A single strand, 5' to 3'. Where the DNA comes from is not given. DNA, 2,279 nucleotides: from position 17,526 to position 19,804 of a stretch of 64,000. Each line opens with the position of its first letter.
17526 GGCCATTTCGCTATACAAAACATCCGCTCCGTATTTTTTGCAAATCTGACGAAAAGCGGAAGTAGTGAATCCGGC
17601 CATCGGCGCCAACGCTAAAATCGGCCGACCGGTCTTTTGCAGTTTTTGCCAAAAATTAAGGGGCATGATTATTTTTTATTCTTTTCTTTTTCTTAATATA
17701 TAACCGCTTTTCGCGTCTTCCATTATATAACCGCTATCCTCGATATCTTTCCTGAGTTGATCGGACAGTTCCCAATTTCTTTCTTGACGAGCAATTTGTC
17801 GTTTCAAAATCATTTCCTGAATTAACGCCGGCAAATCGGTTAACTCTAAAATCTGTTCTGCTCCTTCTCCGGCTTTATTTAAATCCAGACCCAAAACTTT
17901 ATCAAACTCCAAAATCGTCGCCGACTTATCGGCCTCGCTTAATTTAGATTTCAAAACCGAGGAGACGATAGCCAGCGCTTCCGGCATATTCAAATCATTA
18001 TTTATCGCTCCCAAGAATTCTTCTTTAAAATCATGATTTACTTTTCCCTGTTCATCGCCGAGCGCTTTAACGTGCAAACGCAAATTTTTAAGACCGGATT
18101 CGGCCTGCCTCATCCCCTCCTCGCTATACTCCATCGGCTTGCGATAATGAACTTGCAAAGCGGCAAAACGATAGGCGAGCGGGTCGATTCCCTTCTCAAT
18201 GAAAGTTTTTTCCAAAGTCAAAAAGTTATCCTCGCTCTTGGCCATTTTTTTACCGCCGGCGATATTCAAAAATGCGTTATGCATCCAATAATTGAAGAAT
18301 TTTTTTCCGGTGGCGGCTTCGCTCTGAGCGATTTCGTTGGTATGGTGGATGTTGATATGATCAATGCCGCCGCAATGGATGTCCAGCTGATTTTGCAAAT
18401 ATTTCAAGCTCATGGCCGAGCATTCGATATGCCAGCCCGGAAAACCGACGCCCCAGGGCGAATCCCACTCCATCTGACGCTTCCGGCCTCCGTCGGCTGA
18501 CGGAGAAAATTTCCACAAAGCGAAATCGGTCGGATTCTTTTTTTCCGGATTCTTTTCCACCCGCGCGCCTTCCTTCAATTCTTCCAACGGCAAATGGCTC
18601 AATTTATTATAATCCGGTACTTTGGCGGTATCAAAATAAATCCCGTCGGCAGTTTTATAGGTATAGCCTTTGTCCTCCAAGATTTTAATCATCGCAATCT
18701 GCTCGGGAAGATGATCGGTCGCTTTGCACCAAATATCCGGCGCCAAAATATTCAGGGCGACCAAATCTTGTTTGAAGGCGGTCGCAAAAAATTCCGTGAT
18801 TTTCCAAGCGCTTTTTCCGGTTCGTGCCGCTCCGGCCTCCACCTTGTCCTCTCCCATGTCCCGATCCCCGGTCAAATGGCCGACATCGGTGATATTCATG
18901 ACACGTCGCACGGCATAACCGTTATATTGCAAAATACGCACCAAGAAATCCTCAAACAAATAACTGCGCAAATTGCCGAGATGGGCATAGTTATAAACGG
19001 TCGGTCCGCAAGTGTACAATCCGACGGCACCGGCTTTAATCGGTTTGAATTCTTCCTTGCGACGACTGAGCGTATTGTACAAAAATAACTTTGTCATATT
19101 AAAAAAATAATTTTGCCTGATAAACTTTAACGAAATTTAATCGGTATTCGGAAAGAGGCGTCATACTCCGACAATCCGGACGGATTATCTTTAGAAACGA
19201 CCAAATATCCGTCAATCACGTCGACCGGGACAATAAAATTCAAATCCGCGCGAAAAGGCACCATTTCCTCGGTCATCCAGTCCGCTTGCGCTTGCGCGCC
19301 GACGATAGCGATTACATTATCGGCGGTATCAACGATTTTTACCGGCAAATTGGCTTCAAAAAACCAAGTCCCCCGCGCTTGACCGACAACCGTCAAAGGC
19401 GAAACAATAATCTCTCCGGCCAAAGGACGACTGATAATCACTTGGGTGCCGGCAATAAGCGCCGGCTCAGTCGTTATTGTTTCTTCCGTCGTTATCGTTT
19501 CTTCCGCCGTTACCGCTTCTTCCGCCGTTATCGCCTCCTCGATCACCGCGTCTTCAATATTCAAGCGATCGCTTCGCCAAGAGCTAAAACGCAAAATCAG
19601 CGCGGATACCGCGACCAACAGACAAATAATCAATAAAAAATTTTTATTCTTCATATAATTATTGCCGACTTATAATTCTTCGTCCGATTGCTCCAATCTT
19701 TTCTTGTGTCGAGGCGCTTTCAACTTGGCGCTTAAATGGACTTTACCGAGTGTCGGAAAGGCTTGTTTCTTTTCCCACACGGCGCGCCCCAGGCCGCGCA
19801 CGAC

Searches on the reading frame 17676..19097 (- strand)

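Call 11: search_protein_families(library=ncbifam, proteins=[window:17676-19097:-])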
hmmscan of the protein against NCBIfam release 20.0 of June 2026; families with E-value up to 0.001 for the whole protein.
window:17676-19097:- (473 aa): 9 families
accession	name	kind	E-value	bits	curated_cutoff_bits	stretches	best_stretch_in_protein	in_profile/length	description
NF011108.0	PRK14536.1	equivalog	5.8e-147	490.4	780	2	3-344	2-338/490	cysteine--tRNA ligase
TIGR00435.1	cysS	equivalog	1.9e-128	429.5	340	1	4-470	1-465/466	cysteine--tRNA ligase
NF011107.0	PRK14534.1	equivalog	5.7e-104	348.8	744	1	4-466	3-476/481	cysteine--tRNA ligase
TIGR03447.1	mycothiol_MshC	equivalog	4.8e-58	196.9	485.1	1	2-392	16-392/411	cysteine--1-D-myo-inosityl 2-amino-2-deoxy-alpha-D-glucopyranoside ligase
TIGR00398.1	metG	equivalog_domain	3.1e-06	26.2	336.35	1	36-156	12-123/530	methionine--tRNA ligase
NF008957.0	PRK12300.1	subfamily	2.3e-05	22.5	677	1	238-361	580-702/946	leucine--tRNA ligase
NF001100.0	PRK00133.1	equivalog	0.00022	19.9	587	0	270-314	317-359/676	methionine--tRNA ligase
TIGR00456.1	argS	equivalog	0.00073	18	261.65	0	39-74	128-163/569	arginine--tRNA ligase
NF009687.0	PRK13208.1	equivalog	0.00074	17.8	738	0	243-333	493-581/801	valine--tRNA ligase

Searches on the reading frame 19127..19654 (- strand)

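Call 71: search_protein_families(library=pfam, proteins=[window:19127-19654:-], max_evalue=0.001)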
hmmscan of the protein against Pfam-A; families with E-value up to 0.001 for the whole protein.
window:19127-19654:- (175 aa): 1 family
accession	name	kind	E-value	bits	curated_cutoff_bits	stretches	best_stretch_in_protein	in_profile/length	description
PF10648.15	Gmad2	-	2.1e-10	41.2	25.7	1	72-160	2-84/86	Immunoglobulin-like domain of bacterial spore germination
